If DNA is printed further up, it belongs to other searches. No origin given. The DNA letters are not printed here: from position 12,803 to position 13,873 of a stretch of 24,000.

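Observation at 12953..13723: CcsA/ResC-type WWD heme-handling protein with no ResB/CcsB partner in view, divergent from the ECF operon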

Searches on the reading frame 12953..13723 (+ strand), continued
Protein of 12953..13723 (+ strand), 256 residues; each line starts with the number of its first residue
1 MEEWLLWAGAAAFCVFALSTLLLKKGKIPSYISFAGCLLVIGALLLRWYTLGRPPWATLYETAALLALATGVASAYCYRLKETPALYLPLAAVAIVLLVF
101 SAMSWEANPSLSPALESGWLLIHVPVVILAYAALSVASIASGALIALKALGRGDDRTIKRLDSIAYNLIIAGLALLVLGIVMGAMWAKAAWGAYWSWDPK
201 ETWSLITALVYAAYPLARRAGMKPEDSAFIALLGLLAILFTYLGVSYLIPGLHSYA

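Call 24: find_related_loci(query=P0001, collection=genome_contigs, flank=10000)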
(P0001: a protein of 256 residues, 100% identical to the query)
Query P0001 (256 aa) in genome_contigs; peptide patterns used: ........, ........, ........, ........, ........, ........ (x = any residue, [..] = any of these).
600 stretches matched a pattern (row limit reached: there are more); 557 encode a relative of the query (tblastn E <= 1e-3); the best 80 are kept; 80 distinct loci.
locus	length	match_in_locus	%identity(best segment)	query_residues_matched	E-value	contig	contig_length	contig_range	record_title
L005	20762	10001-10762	55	2-256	2e-80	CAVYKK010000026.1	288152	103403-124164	MAG: uncultured Methanocellaceae archaeon isolate MFD05674.bin.2.161 genome assembly, contig: contig_67458, whole genome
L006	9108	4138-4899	39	11-256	4e-41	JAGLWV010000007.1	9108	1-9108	MAG: Candidatus Aminicenantes bacterium isolate RS_12_32 ZL285.bin.32.fa_7, whole genome shotgun sequence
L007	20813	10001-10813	36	1-256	1e-40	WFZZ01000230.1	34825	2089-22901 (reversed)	MAG: Deltaproteobacteria bacterium isolate S143_37 k151_504235, whole genome shotgun sequence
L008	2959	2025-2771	38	26-256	7e-41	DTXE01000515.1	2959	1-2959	MAG TPA_asm: Syntrophaceae bacterium isolate UWMA-0184 k99_816247, whole genome shotgun sequence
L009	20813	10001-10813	36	1-256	8e-41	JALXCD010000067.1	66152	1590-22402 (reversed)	MAG: Deltaproteobacteria bacterium isolate T2_metabat2_scaf2bin.141 T2_NODE_220_length_66152_cov_2.539038, whole genome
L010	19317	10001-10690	43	26-256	2e-40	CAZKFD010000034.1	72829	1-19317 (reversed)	MAG TPA_asm: uncultured Eubacteriales bacterium isolate SRP140028_co1_355 genome assembly, contig: k141_4752372, whole g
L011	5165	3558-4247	38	32-256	8e-40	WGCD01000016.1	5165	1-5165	MAG: Desulfurellaceae bacterium isolate S144_51 k151_144265, whole genome shotgun sequence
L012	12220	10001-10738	37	20-255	1e-39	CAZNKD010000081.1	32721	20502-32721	MAG TPA_asm: uncultured Desulfobacterales bacterium isolate binchicken_co219_102 genome assembly, contig: k141_1067541,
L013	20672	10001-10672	39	38-256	2e-39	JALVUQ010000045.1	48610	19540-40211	MAG: Desulfurellales bacterium isolate M10_maxbin2_scaf2bin.072 M10_NODE_223_length_48610_cov_20.898604, whole genome sh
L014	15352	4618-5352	40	23-256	2e-39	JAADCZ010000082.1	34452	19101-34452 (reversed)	MAG: Thermodesulfobacteriota bacterium isolate L_MaxBin.058 contig-127_777, whole genome shotgun sequence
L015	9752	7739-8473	38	26-256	1e-39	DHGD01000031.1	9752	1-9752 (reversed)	MAG TPA_asm: Syntrophomonas sp. UBA4807 UBA4807_contig_98217, whole genome shotgun sequence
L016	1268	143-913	38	8-256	1e-40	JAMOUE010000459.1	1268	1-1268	MAG: Deltaproteobacteria bacterium isolate PIR-30_maxbin2_scaf2bin.128 PIR-30_scaffold_78497_c1, whole genome shotgun se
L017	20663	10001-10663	44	42-255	3e-39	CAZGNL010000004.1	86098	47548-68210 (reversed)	MAG TPA_asm: uncultured Syntrophaceae bacterium isolate binchicken_co349_125 genome assembly, contig: NODE_20_length_860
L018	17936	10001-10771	38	8-256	1e-38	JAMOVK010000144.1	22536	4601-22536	MAG: Deltaproteobacteria bacterium isolate PIR-30_metabat2_scaf2bin.024 PIR-30_scaffold_734_c1, whole genome shotgun seq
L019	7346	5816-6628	40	1-255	1e-38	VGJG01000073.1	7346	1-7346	MAG: Candidatus Aminicenantes bacterium isolate M_DeepCast_400m_m2_293 M_DeepCast_400m_m2_293_Ga0194112_10021238, whole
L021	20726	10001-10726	39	24-256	2e-38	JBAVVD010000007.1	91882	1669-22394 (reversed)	MAG: Candidatus Aminicenantales bacterium isolate MFD01647_ilm_asm_bin15 k127_217606, whole genome shotgun sequence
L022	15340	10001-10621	35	47-255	4e-38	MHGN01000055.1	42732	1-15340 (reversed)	MAG: Omnitrophica WOR_2 bacterium RIFCSPHIGHO2_02_FULL_45_21 rifcsphigho2_02_scaffold_5387, whole genome shotgun sequenc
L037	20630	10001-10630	40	48-255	7e-37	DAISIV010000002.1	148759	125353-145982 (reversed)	MAG TPA_asm: Deltaproteobacteria bacterium isolate CTOTU7678 NODE_223_length_148759_cov_10.172336, whole genome shotgun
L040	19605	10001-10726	35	24-255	2e-36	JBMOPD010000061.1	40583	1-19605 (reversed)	MAG: Bacillota bacterium isolate Betzabe_MAG119 MAG119_61, whole genome shotgun sequence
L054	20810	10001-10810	37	1-255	2e-35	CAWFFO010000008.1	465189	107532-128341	MAG: uncultured delta proteobacterium isolate MFD02416.bin.2.73 genome assembly, contig: contig_18162, whole genome shot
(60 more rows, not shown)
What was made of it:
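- Tried and rejected: The one allowed genome_contigs scan (call 24) was swamped by the universal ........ pattern.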

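Call 25: find_encoding_contigs(protein=P0069, flank=10000, max_places=1)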
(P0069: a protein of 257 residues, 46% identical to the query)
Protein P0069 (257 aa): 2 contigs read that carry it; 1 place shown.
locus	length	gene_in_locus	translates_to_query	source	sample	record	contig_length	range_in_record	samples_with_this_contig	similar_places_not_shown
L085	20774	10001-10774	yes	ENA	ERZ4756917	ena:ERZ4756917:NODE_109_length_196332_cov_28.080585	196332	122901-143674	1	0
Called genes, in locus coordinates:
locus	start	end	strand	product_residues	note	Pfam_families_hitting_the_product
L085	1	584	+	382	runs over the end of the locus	PF23500:DUF7133, PF22807:TrAA12, PF07995:GSDH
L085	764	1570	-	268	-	PF01026:TatD_DNase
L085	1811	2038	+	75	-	-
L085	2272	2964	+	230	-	PF01163:RIO1 (weak), PF01636:APH (weak)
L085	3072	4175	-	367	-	PF01663:Phosphodiest, PF01676:Metalloenzyme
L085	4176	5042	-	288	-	-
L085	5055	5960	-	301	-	PF00174:Oxidored_molyb (weak)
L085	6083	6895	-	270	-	PF02361:CbiQ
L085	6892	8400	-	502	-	PF02463:SMC_N (faint), PF03308:MeaB (faint), PF13476:AAA_23 (faint), PF13481:AAA_25 (faint), PF00005:ABC_tran, PF13173:AAA_14 (faint), PF13191:AAA_16 (faint), PF00005:ABC_tran, +5 more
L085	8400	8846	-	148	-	PF00174:Oxidored_molyb (weak)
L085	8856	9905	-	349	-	PF09819:ABC_cobalt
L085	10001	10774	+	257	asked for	PF01578:Cytochrom_C_asm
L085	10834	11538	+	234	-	PF00149:Metallophos, PF12850:Metallophos_2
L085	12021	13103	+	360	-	PF00310:GATase_2, PF13522:GATase_6 (faint), PF13537:GATase_7 (faint)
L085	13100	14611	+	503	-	PF14697:Fer4_21 (weak), PF12838:Fer4_7 (weak), PF13187:Fer4_9 (weak), PF00037:Fer4 (weak), PF01645:Glu_synthase, PF00478:IMPDH, PF04898:Glu_syn_central, PF01070:FMN_dh, +2 more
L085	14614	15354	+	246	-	PF01493:GXGXG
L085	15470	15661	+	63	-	-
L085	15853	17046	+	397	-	-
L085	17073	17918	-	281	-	PF13349:DUF4097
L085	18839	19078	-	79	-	PF07747:MTH865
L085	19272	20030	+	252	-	PF14947:HTH_45 (faint), PF12840:HTH_20, PF24038:DUF7347 (weak), PF01022:HTH_5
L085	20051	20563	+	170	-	PF03167:UDG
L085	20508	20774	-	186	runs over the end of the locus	PF13302:Acetyltransf_3, PF13420:Acetyltransf_4, PF00583:Acetyltransf_1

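Call 26: find_encoding_contigs(protein=P0022, flank=10000, max_places=1)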
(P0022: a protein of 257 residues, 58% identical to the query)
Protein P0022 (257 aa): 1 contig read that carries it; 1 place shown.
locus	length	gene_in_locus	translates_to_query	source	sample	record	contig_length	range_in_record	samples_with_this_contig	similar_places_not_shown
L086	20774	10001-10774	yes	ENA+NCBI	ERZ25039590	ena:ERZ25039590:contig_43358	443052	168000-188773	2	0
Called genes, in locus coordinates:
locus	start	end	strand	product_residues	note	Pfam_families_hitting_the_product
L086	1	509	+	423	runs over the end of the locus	PF03313:SDH_alpha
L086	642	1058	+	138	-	PF12663:DUF3788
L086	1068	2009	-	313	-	PF03547:Mem_trans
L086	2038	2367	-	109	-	PF05899:Cupin_3 (weak), PF07883:Cupin_2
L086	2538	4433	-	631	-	PF09134:Invasin_D3 (faint), PF13620:CarboxypepD_reg (faint), PF18204:PGF-CTERM (faint)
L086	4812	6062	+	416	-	PF05343:Peptidase_M42 (faint), PF01546:Peptidase_M20, PF07687:M20_dimer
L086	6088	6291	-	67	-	-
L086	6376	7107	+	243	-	PF12838:Fer4_7 (weak), PF13484:Fer4_16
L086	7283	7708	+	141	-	-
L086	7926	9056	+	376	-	PF23500:DUF7133, PF22807:TrAA12, PF07995:GSDH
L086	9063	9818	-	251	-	PF01026:TatD_DNase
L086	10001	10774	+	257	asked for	PF01578:Cytochrom_C_asm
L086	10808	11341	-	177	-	-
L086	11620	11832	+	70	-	PF00125:Histone, PF00808:CBFD_NFYB_HMF, PF15511:CENP-T_C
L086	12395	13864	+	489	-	PF01656:CbiA, PF13500:AAA_26, PF07685:GATase_3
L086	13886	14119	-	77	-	PF21838:DUF6897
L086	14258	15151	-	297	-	PF02558:ApbA, PF03807:F420_oxidored (weak), PF08546:ApbA_C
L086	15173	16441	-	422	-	PF03193:RsgA_GTPase (faint), PF13167:GTP-bdg_N, PF16360:GTP-bdg_M, PF00009:GTP_EFTU (faint), PF01926:MMR_HSR1, PF02421:FeoB_N (weak), PF16897:MMR_HSR1_Xtn (weak), PF19275:HflX_C (weak), +1 more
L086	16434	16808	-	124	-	PF09974:DUF2209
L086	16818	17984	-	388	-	PF22025:ThiI_fer, PF02926:THUMP, PF02568:ThiI, PF06508:QueC (faint)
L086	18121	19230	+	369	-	PF03065:Glyco_hydro_57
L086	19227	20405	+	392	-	PF03065:Glyco_hydro_57, PF01522:Polysacc_deac_1 (weak)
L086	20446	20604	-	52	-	-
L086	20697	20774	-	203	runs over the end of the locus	-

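Call 27: find_encoding_contigs(protein=P0053, flank=10000, max_places=1)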
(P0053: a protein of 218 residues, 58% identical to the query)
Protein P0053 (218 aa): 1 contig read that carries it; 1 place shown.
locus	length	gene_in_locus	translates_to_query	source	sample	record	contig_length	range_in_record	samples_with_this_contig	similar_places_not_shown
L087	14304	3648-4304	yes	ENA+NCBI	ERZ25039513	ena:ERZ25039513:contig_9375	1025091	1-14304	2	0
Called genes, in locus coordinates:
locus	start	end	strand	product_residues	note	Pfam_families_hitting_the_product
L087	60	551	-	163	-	PF02361:CbiQ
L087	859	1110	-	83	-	-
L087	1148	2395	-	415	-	PF13481:AAA_25 (faint), PF00005:ABC_tran, PF00931:NB-ARC (faint), PF02562:PhoH (faint), PF13191:AAA_16 (faint), PF02463:SMC_N (weak), PF13304:AAA_21 (weak), PF00005:ABC_tran, +4 more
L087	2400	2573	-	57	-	-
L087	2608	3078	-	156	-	-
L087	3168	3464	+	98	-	-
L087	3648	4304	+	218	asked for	PF01578:Cytochrom_C_asm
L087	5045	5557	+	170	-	PF18911:PKD_4, PF00801:PKD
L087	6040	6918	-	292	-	PF01040:UbiA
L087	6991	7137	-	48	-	-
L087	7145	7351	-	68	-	-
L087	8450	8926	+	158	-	PF03358:FMN_red (faint), PF00258:Flavodoxin_1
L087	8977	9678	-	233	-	PF12838:Fer4_7 (weak), PF13484:Fer4_16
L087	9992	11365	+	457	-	PF01134:GIDA (faint), PF07992:Pyr_redox_2, PF13738:Pyr_redox_3, PF00070:Pyr_redox, PF02852:Pyr_redox_dim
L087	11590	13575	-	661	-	PF04389:Peptidase_M28, PF05343:Peptidase_M42 (faint), PF01546:Peptidase_M20, PF07687:M20_dimer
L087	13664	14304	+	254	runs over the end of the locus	PF01266:DAO, PF00355:Rieske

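Call 30: search_protein_families(library=pfam, proteins=[L006:2720-4093:+, L021:8559-9914:+, L037:8407-9762:+, L040:8398-9813:+, L007:9316-10008:+, L007:10797-12173:+, L054:9330-10004:+, L054:10898-12211:+, L022:8985-9833:+, L022:10629-13343:+], max_evalue=0.0001)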
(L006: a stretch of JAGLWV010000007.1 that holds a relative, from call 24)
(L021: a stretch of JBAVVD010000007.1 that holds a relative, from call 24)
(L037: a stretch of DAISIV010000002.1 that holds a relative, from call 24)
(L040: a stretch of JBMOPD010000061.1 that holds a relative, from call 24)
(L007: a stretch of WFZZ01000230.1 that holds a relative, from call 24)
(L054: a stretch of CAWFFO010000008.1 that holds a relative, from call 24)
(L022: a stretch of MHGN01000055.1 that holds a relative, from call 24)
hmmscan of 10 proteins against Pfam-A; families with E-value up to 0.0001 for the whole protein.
L006:2720-4093:+ (457 aa): 1 family
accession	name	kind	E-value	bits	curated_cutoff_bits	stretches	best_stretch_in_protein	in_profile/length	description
PF05140.19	ResB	-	1.1e-72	245.9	24.6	2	18-325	1-320/486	ResB-like family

L021:8559-9914:+ (451 aa): 1 family
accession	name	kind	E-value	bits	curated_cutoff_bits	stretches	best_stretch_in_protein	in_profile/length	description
PF05140.19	ResB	-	1.5e-79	268.5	24.6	1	12-441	2-486/486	ResB-like family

L037:8407-9762:+ (451 aa): 1 family
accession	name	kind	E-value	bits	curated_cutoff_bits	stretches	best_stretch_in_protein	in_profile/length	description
PF05140.19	ResB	-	4.6e-73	247.1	24.6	2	29-341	1-314/486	ResB-like family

L040:8398-9813:+ (471 aa): 1 family
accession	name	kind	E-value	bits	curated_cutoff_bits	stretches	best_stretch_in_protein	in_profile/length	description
PF05140.19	ResB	-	1.9e-85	288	24.6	2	39-350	1-310/486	ResB-like family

L007:9316-10008:+ (230 aa): 2 families
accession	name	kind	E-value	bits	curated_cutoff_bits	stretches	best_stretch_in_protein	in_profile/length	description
PF13241.12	NAD_binding_7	-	4e-31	108.1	22.1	1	15-124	1-104/104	Putative NAD(P)-binding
PF14824.11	Sirohm_synth_M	-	2e-09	37.2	25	1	128-154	1-27/28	Sirohaem biosynthesis protein central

L007:10797-12173:+ (458 aa): 4 families
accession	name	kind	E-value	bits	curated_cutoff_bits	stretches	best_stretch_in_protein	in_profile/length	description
PF05201.20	GlutR_N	-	3.3e-52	176.7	27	1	17-166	1-151/151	Glutamyl-tRNAGlu reductase, N-terminal domain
PF01488.26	Shikimate_DH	-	2.4e-44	151.2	24.3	1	181-316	1-138/138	Shikimate / quinate 5-dehydrogenase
PF00745.25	GlutR_dimer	-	6.2e-29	100.7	22.9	1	330-428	1-99/99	Glutamyl-tRNAGlu reductase, dimerisation domain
PF03807.23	F420_oxidored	-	4.7e-05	24.3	21.6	0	197-259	4-66/94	NADP oxidoreductase coenzyme F420-dependent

L054:9330-10004:+ (224 aa): 2 families
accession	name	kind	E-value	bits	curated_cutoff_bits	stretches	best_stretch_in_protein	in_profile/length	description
PF13241.12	NAD_binding_7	-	5.6e-29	101.2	22.1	1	6-115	1-104/104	Putative NAD(P)-binding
PF14824.11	Sirohm_synth_M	-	1.9e-11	43.7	25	1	119-145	1-27/28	Sirohaem biosynthesis protein central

L054:10898-12211:+ (437 aa): 4 families
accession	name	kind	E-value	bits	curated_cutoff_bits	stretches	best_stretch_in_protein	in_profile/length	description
PF05201.20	GlutR_N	-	2.2e-53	180.5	27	1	6-156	1-151/151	Glutamyl-tRNAGlu reductase, N-terminal domain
PF01488.26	Shikimate_DH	-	1.6e-48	164.7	24.3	1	171-306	1-138/138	Shikimate / quinate 5-dehydrogenase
PF00745.25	GlutR_dimer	-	2.8e-28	98.6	22.9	1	320-419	1-99/99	Glutamyl-tRNAGlu reductase, dimerisation domain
PF03807.23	F420_oxidored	-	1.1e-05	26.4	21.6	1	185-281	2-93/94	NADP oxidoreductase coenzyme F420-dependent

L022:8985-9833:+ (282 aa): 1 family
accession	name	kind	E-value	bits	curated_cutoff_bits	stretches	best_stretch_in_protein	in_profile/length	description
PF05140.19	ResB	-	7.6e-46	157.4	24.6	3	26-99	2-78/486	ResB-like family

L022:10629-13343:+ (904 aa): 8 families
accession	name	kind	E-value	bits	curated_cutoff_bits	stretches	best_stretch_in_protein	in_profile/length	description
PF02518.31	HATPase_c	-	1e-28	100.4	26.4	1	653-761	2-109/111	Histidine kinase-, DNA gyrase B-, and HSP90-like ATPase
PF00512.31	HisKA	-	2.2e-17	63.3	26.9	1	538-606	1-66/66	His Kinase A (phospho-acceptor) domain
PF00989.32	PAS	-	1.3e-14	54.6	22.6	1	419-529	6-113/113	PAS fold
PF13426.13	PAS_9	-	5.8e-12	46.2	27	1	425-530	2-102/103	PAS domain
PF00672.30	HAMP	-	4.1e-06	27.5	25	1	332-393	2-49/53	HAMP domain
PF08448.16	PAS_4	-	6.9e-06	26.7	23.1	1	421-532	2-108/110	PAS fold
PF13188.13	PAS_8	-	8.4e-05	22.8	21.8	0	419-465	6-53/65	PAS domain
PF02743.24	dCache_1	-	9.7e-05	22.4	45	0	54-296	23-239/240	Cache domain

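Call 59: search_protein_representatives(alignment_id=A5)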
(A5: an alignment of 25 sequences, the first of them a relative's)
Query: 25 sequences, 257 profile positions. Proteins with E-value up to 0.001 (for the whole library): 11391; up to 1e-10: 6883; up to 1e-30: 1484. The best 150 are listed.
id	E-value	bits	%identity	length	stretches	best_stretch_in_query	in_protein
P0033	2.8e-108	377.6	-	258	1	1-257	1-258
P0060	7.1e-105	366.4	-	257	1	1-257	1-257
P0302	1.2e-55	205.2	-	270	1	10-256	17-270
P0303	1.2e-55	205.1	-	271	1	12-257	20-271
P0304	1.0e-54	202.1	-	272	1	14-256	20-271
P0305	2.8e-54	200.7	-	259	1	9-256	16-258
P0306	3.1e-54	200.5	-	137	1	147-257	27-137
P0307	6.5e-53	196.2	-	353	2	155-256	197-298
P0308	1.5e-52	194.9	-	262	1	10-257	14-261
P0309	9.5e-52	192.4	-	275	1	7-257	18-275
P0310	4.5e-51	190.1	-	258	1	6-256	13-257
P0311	6.0e-51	189.7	-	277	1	8-257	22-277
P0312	1.2e-50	188.8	-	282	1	13-256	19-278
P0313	1.6e-50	188.3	-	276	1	23-257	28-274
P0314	4.2e-50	187.0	-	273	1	13-256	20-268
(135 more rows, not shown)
